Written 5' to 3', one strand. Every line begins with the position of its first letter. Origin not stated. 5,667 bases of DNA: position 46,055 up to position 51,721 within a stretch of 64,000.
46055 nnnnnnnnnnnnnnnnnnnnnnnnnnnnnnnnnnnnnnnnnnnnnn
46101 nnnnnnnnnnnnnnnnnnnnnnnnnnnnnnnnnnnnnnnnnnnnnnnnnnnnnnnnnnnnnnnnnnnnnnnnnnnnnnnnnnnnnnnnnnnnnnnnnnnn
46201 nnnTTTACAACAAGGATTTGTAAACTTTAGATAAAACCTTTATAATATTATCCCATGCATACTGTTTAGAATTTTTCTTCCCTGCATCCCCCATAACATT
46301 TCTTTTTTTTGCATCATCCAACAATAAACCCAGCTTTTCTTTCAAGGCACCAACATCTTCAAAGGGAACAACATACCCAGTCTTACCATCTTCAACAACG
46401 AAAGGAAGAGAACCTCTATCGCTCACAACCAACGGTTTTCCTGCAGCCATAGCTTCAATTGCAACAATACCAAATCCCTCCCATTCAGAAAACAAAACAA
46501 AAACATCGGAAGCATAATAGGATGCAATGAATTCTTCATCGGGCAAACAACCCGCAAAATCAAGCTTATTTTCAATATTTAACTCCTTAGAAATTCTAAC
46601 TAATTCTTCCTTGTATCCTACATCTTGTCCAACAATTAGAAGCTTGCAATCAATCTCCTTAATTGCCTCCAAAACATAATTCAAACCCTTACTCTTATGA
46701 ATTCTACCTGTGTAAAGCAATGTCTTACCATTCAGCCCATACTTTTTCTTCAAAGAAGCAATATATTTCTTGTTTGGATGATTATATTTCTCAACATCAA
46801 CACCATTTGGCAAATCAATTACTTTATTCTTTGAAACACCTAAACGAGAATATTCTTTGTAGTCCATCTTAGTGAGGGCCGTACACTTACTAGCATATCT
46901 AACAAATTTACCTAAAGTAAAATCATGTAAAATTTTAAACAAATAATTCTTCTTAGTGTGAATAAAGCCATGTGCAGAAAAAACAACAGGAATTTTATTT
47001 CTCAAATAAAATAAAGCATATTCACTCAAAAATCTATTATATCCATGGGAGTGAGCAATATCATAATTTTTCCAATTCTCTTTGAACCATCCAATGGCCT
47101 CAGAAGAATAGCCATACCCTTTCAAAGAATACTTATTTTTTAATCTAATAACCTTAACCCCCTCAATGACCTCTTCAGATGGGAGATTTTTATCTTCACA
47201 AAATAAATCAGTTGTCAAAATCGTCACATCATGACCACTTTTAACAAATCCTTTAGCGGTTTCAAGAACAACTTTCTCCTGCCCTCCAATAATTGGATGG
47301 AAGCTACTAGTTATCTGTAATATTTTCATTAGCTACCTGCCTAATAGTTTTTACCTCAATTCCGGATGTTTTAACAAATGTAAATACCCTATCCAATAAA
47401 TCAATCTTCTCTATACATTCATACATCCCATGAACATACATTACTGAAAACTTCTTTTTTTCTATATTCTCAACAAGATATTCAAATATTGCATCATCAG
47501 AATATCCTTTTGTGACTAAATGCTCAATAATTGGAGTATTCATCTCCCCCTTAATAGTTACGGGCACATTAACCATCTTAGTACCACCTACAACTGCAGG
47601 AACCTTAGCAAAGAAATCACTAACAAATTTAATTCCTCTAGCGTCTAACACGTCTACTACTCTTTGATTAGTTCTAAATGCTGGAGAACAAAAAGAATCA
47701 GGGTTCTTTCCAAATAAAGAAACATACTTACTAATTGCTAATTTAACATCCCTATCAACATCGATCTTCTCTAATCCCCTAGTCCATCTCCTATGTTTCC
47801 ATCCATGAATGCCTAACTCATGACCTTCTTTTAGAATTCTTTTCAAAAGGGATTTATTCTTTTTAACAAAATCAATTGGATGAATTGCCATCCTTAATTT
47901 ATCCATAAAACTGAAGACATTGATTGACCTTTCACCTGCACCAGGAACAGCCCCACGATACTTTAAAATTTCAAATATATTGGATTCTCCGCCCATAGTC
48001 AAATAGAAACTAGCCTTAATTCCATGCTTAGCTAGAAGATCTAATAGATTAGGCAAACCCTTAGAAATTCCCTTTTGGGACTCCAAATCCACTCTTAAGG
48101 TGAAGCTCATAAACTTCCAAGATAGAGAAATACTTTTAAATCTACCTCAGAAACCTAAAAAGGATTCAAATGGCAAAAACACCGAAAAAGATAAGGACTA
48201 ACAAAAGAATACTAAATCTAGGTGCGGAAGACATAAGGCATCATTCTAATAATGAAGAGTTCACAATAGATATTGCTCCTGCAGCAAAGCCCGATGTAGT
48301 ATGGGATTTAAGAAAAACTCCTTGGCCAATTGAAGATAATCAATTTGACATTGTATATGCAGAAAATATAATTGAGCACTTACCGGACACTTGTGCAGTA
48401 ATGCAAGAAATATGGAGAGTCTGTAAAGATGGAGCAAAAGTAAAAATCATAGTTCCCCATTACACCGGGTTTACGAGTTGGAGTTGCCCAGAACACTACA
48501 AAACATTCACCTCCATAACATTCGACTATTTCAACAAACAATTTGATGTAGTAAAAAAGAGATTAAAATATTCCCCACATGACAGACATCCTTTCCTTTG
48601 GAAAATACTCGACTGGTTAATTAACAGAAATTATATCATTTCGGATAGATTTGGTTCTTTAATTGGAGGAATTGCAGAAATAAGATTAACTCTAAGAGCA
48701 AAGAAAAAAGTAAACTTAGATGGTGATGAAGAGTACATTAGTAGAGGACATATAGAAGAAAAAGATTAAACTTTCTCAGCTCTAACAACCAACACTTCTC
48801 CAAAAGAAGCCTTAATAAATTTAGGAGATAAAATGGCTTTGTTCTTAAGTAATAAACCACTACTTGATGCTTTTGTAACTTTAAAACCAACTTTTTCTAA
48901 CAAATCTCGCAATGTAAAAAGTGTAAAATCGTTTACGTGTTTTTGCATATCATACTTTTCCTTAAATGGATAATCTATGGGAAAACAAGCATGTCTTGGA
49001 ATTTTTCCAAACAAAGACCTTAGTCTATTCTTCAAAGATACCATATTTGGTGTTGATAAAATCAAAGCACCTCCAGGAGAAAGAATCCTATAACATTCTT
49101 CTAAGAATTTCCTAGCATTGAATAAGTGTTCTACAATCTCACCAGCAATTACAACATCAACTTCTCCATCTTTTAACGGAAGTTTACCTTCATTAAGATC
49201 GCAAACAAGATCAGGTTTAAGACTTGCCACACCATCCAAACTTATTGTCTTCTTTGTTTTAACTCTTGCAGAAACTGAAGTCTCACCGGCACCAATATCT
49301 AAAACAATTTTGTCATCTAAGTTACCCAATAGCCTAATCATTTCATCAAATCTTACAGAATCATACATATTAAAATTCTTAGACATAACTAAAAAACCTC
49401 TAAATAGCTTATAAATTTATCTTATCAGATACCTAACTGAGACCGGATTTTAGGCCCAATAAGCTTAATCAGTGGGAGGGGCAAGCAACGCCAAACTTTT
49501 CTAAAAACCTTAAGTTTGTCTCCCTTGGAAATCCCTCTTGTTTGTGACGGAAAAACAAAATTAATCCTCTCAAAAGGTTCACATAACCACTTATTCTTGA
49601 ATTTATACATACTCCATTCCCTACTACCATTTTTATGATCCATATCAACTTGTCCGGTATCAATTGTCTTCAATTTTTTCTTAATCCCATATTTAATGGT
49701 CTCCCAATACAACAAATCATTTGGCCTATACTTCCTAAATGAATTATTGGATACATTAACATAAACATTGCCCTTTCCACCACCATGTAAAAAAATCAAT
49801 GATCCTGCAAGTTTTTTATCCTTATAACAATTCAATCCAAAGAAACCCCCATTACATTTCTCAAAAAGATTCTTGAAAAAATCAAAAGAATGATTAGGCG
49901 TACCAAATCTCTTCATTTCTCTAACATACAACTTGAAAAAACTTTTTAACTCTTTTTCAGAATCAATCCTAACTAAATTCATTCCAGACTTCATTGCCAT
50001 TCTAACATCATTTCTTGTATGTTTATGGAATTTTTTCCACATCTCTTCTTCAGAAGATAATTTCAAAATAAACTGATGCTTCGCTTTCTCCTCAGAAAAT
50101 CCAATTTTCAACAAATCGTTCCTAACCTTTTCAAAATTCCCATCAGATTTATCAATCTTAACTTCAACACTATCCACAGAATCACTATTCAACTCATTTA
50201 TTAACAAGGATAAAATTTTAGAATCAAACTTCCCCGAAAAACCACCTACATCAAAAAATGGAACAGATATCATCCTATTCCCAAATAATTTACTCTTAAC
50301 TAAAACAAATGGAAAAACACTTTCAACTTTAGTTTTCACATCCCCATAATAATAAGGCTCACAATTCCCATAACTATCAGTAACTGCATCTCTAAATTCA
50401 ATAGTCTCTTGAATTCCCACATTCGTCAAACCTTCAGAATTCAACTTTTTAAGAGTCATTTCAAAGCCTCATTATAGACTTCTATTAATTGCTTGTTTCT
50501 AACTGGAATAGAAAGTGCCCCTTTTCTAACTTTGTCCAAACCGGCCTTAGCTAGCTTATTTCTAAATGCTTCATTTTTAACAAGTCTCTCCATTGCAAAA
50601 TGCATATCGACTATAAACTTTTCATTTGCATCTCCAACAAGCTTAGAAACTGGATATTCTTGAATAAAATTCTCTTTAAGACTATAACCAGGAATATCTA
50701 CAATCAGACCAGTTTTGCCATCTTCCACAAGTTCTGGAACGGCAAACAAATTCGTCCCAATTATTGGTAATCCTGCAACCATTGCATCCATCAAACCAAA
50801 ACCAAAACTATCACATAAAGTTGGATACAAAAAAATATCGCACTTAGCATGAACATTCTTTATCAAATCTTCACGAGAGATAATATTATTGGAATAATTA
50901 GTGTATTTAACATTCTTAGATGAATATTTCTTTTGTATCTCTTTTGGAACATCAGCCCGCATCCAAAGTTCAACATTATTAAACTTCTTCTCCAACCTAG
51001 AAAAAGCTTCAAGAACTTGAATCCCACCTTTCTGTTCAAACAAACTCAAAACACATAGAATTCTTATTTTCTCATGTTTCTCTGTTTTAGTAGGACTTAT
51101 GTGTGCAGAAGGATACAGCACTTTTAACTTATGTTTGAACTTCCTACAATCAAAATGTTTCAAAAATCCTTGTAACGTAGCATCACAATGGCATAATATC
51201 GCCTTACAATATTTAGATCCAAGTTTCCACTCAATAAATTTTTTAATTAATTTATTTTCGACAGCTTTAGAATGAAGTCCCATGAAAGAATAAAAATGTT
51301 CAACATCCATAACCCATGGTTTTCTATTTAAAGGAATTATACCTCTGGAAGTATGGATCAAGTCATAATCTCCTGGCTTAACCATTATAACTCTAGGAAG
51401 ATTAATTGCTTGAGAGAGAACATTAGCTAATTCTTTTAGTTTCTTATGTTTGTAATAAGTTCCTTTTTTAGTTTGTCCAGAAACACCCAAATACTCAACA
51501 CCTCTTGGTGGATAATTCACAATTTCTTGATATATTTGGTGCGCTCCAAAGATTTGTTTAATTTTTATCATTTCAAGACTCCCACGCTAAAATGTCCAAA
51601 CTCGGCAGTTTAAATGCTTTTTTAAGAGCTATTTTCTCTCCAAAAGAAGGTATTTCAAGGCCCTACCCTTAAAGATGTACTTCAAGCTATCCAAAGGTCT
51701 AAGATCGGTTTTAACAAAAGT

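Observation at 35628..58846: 23-kb protein-glycosylation island: AglB + AglH-like GPT + flippase + ≥6 GTs + 5 methyltransferases + complete sialic-acid-like (NeuABC) pathway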

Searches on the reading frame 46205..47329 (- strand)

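Call 4: search_protein_families(library=pfam, proteins=[window:46205-47329:-], max_evalue=0.001)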
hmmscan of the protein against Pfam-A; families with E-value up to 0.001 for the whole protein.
window:46205-47329:- (374 aa): 6 families
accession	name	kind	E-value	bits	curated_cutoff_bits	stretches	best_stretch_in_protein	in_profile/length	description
PF00534.26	Glycos_transf_1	-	3.8e-39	134.4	26.4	1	199-352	11-171/172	Glycosyl transferases group 1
PF13692.12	Glyco_trans_1_4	-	9.2e-30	104.2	27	1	202-339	2-142/142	Glycosyl transferases group 1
PF13439.12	Glyco_transf_4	-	1.6e-23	84.1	28.5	1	14-181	1-170/170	Glycosyltransferase Family 4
PF13579.12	Glyco_trans_4_4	-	8.7e-15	55.8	29.7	1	15-176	1-158/158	Glycosyl transferase 4-like domain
PF20706.3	GT4-conflict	-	3.7e-07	29.9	26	1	200-305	196-313/385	Family 4 Glycosyltransferase in conflict systems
PF13524.12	Glyco_trans_1_2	-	3.5e-06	27.5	25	1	219-361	5-137/144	Glycosyl transferase-like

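Call 7: search_protein_families(library=ncbifam, proteins=[window:46205-47329:-], max_evalue=0.01)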
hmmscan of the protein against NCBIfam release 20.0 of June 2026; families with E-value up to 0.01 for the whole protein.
window:46205-47329:- (374 aa): 44 families (the best 25 are shown)
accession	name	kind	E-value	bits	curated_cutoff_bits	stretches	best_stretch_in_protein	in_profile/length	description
NF041010.1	glycosy_Agl16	equivalog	1.4e-42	145.9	575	1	1-373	1-351/352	glycosylation protein Agl16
NF038295.1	EPS_HpsP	equivalog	1.1e-37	130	550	1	2-373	1-387/388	hormogonium polysaccharide biosynthesis glycosyltransferase HpsP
TIGR03449.1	mycothiol_MshA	equivalog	9.8e-33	113.6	462.5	1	15-372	21-402/406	D-inositol-3-phosphate glycosyltransferase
TIGR02149.1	glgA_Coryne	subfamily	8.6e-30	104.1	302.4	1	84-373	79-390/391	glycogen synthase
TIGR03999.1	thiol_BshA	equivalog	1.1e-27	97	273.7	1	150-373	149-373/375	N-acetyl-alpha-D-glucosaminyl L-malate synthase BshA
NF046085.1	XrtY_assoc_Gly1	equivalog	2.7e-26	92.4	400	1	1-373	1-384/387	XrtY-associated glycosyltransferase XYAG1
NF041876.1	EPS_EpsE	equivalog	3.6e-24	85.7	400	1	167-353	185-375/389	exopolysaccharide biosynthesis GT4 family glycosyltransferase EpsE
TIGR04047.1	MSMEG_0565_glyc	hypoth_equivalog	1.1e-22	80.7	259.85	1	22-370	19-371/373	MSMEG_0565 family glycosyltransferase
TIGR04157.1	glyco_rSAM_CFB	subfamily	5.7e-21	75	400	1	163-364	188-400/406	TIGR04157 family glycosyltransferase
NF012028.0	PRK15484.1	subfamily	8.6e-21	74.4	618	1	158-371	151-376/380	lipopolysaccharide N-acetylglucosaminyltransferase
TIGR04063.1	stp3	hypoth_equivalog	3.3e-20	72.3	442.05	1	163-374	175-396/397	TIGR04063 family PEP-CTERM/XrtA system glycosyltransferase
TIGR03088.1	stp2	hypoth_equivalog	1.5e-19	70.3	409.05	1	161-374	153-374/374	TIGR03088 family PEP-CTERM/XrtA system glycosyltransferase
NF047684.1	TeichurnBiosyTuaC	equivalog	2.4e-19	69.5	550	1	141-373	160-389/391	teichuronic acid biosynthesis protein TuaC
NF053787.1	GlcN_PG_synth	equivalog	4.6e-19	68.5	480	1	159-373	157-359/361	N-acetylglucosaminyl phosphatidylglycerol synthase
NF038298.1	EPS_HpsO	equivalog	4.1e-16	58.7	575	1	176-373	177-387/388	hormogonium polysaccharide biosynthesis glycosyltransferase HpsO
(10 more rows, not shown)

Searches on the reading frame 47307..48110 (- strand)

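Call 4: search_protein_families(library=pfam, proteins=[window:47307-48110:-], max_evalue=0.001)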
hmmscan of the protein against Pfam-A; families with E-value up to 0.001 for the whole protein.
window:47307-48110:- (267 aa): 1 family
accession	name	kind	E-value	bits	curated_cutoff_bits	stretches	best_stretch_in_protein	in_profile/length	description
PF01522.26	Polysacc_deac_1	-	5.7e-14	52.6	23.1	1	16-162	18-123/124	Polysaccharide deacetylase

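Call 7: search_protein_families(library=ncbifam, proteins=[window:47307-48110:-], max_evalue=0.01)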
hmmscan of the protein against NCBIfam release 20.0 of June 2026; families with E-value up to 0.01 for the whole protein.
window:47307-48110:- (267 aa): 8 families
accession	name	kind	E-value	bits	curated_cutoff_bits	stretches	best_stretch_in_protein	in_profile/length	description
NF011923.2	PRK15394.1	equivalog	3.9e-21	75.5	382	1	4-264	4-270/294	4-deoxy-4-formamido-L-arabinose-phosphoundecaprenol deformylase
TIGR02764.1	spore_ybaN_pdaB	equivalog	7.1e-09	35.7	237.4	1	81-163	43-124/191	polysaccharide deacetylase family sporulation protein PdaB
TIGR03006.1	pepcterm_polyde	equivalog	6e-07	28.9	276.2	1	84-168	61-147/272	XrtA system polysaccharide deacetylase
TIGR02884.1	spore_pdaA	equivalog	1.2e-05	25.1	298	1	80-141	73-133/224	delta-lactam-biosynthetic de-N-acetylase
TIGR02873.1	spore_ylxY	hypoth_equivalog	2.2e-05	23.9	391.5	1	81-160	122-200/268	probable sporulation protein, polysaccharide deacetylase family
NF045820.1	PgAcgDacpgdA_Strep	equivalog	3e-05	23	800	0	82-108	306-332/463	peptidoglycan-N-acetylglucosamine deacetylase PgdA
NF045821.1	PgAcgDacpgdA1_Bac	equivalog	0.0018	17.2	400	0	84-109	128-153/282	peptidoglycan-N-acetylglucosamine deacetylase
TIGR04243.1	nodulat_NodB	equivalog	0.003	17.1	240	0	81-123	39-80/197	chitooligosaccharide deacetylase NodB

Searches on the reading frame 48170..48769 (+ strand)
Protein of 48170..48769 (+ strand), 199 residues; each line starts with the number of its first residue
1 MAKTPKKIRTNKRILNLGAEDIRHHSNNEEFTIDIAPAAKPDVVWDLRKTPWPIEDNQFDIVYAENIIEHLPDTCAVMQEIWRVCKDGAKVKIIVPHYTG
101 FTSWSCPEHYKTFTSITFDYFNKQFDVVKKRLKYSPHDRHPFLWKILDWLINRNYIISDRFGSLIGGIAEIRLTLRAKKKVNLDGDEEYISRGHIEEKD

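Call 4: search_protein_families(library=pfam, proteins=[window:48170-48769:+], max_evalue=0.001)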
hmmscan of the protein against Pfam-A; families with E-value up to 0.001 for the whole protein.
window:48170-48769:+ (199 aa): 5 families
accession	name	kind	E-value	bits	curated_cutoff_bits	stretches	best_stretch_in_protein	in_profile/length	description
PF08241.18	Methyltransf_11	-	1e-07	32.9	21.2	1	44-90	48-92/95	Methyltransferase domain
PF08242.18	Methyltransf_12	-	4.9e-05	24.4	30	1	48-90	64-97/98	Methyltransferase domain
PF13649.12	Methyltransf_25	-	0.00018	22.6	27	1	46-88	54-96/97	Methyltransferase domain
PF13489.12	Methyltransf_23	-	0.00023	21.3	27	1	46-98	77-121/164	Methyltransferase domain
PF13847.12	Methyltransf_31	-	0.00086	19.4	27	0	54-91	70-107/145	Methyltransferase domain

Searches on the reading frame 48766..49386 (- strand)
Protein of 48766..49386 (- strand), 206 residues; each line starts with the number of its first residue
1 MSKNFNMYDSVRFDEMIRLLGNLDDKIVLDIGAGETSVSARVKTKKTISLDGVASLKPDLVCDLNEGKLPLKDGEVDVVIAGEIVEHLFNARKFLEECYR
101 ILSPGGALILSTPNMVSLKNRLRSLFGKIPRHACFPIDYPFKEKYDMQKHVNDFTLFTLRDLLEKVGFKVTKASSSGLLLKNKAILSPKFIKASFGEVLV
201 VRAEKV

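Call 4: search_protein_families(library=pfam, proteins=[window:48766-49386:-], max_evalue=0.001)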
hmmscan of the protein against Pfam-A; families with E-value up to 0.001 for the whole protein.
window:48766-49386:- (206 aa): 6 families
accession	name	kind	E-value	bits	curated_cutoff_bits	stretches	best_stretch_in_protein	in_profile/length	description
PF05148.21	Methyltransf_8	-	5.9e-12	46.4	27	1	14-111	61-157/219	Hypothetical methyltransferase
PF08241.18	Methyltransf_11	-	1.3e-10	42.2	21.2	1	61-110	48-95/95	Methyltransferase domain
PF13489.12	Methyltransf_23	-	1.6e-10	41.4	27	1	17-172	14-163/164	Methyltransferase domain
PF13847.12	Methyltransf_31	-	6.1e-07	29.7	27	1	68-126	65-126/145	Methyltransferase domain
PF08242.18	Methyltransf_12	-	4.7e-06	27.7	30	1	64-108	53-98/98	Methyltransferase domain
PF13649.12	Methyltransf_25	-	5.8e-06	27.4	27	1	67-106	56-97/97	Methyltransferase domain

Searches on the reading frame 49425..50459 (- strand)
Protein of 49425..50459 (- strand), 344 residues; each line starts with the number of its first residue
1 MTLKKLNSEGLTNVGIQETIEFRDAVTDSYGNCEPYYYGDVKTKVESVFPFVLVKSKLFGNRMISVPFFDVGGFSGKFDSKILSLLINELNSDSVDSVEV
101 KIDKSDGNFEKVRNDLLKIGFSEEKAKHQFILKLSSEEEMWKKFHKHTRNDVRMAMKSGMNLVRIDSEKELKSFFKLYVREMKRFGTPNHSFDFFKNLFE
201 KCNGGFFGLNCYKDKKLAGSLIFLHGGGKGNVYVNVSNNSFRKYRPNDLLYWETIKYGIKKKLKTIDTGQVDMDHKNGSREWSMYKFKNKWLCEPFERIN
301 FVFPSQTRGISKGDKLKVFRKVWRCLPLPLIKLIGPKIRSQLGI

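Call 4: search_protein_families(library=pfam, proteins=[window:49425-50459:-], max_evalue=0.001)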
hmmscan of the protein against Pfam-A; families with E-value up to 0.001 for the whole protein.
window:49425-50459:- (344 aa): 3 families
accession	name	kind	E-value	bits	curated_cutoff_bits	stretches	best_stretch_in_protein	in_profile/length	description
PF02388.22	FemAB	-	3.4e-13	49.6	24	1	118-200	141-225/406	FemAB family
PF13480.13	Acetyltransf_6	-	6.9e-11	42.9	22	1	146-276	5-142/143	Acetyltransferase (GNAT) domain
PF07395.17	Mig-14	-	6.5e-05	22.9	22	1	127-254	94-225/264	Mig-14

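Call 7: search_protein_families(library=ncbifam, proteins=[window:49425-50459:-], max_evalue=0.01)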
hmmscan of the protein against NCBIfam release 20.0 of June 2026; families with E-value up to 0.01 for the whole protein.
window:49425-50459:- (344 aa): 3 families
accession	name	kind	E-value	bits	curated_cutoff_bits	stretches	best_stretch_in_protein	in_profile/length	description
TIGR03019.1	pepcterm_femAB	equivalog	5.2e-34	117.8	260.35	1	20-343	19-330/330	FemAB family XrtA/PEP-CTERM system-associated protein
NF011840.0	PRK15312.1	equivalog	3e-05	23.6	515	1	138-256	133-257/298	antimicrobial resistance protein Mig-14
NF047883.1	UAcmpLyAlTFemX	equivalog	0.00093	18.6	500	1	139-293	162-313/337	UDP-N-acetylmuramoylpentapeptide-lysine N(6)-alanyltransferase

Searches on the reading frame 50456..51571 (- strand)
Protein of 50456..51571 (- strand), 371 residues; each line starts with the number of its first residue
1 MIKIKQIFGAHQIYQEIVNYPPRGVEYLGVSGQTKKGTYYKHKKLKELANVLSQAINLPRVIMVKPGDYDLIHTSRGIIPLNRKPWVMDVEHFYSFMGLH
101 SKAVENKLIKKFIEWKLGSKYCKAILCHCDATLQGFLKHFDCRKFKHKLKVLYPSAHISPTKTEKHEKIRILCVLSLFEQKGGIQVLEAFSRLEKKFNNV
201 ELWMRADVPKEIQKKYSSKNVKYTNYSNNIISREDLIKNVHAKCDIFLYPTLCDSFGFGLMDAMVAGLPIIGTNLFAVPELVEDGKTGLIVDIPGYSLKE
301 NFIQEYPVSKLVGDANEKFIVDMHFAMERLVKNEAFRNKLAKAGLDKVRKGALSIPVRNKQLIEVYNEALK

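Call 4: search_protein_families(library=pfam, proteins=[window:50456-51571:-], max_evalue=0.001)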
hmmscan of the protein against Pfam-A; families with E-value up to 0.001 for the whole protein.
window:50456-51571:- (371 aa): 2 families
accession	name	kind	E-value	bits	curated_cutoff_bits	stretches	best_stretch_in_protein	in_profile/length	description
PF00534.26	Glycos_transf_1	-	4.4e-17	62.6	26.4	1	162-293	9-142/172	Glycosyl transferases group 1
PF13692.12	Glyco_trans_1_4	-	4.5e-16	59.8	27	1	170-292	3-125/142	Glycosyl transferases group 1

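Call 7: search_protein_families(library=ncbifam, proteins=[window:50456-51571:-], max_evalue=0.01)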
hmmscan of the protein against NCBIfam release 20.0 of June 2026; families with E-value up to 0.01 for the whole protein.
window:50456-51571:- (371 aa): 20 families
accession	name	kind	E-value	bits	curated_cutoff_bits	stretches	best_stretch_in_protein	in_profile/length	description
TIGR03999.1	thiol_BshA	equivalog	1.5e-13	50.5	273.7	1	166-293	196-322/375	N-acetyl-alpha-D-glucosaminyl L-malate synthase BshA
TIGR02149.1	glgA_Coryne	subfamily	4.9e-13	49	302.4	1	168-368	204-389/391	glycogen synthase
TIGR03088.1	stp2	hypoth_equivalog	1.2e-10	41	409.05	1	155-333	181-365/374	TIGR03088 family PEP-CTERM/XrtA system glycosyltransferase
NF041876.1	EPS_EpsE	equivalog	5.5e-10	39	400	1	163-292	209-344/389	exopolysaccharide biosynthesis GT4 family glycosyltransferase EpsE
TIGR04157.1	glyco_rSAM_CFB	subfamily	2e-06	27.1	400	1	166-305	226-362/406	TIGR04157 family glycosyltransferase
TIGR03449.1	mycothiol_MshA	equivalog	1e-05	24.7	462.5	1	232-292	293-352/406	D-inositol-3-phosphate glycosyltransferase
TIGR02470.1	sucr_synth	equivalog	1.9e-05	23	810.4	1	229-292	629-692/784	sucrose synthase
NF001898.0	PRK00654.1-1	equivalog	2.1e-05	23.3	603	1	161-271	285-397/477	glycogen synthase GlgA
NF038295.1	EPS_HpsP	equivalog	8.3e-05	21.7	550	1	164-294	202-338/388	hormogonium polysaccharide biosynthesis glycosyltransferase HpsP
NF053787.1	GlcN_PG_synth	equivalog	9.7e-05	21.4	480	1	219-286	241-304/361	N-acetylglucosaminyl phosphatidylglycerol synthase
TIGR04005.1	wcaL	equivalog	0.00011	21.2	537.6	1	236-291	291-352/406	colanic acid biosynthesis glycosyltransferase WcaL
NF047684.1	TeichurnBiosyTuaC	equivalog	0.00013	21.1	550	1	167-301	218-347/391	teichuronic acid biosynthesis protein TuaC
NF049988.1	MGlcDAGSynMgs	equivalog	0.00014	21.3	400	1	174-291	219-337/398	alpha-monoglucosyldiacylglycerol synthase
TIGR02472.1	sucr_P_syn_N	equivalog_domain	0.00018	20.4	576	1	242-293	339-390/439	sucrose-phosphate synthase, putative, glycosyltransferase domain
NF053513.1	Gtran_IagA_BgsA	equivalog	0.00047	19.3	460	1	165-275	158-267/333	LTA glycolipid anchor biosynthesis glycosyltransferase, IagA/BgsA family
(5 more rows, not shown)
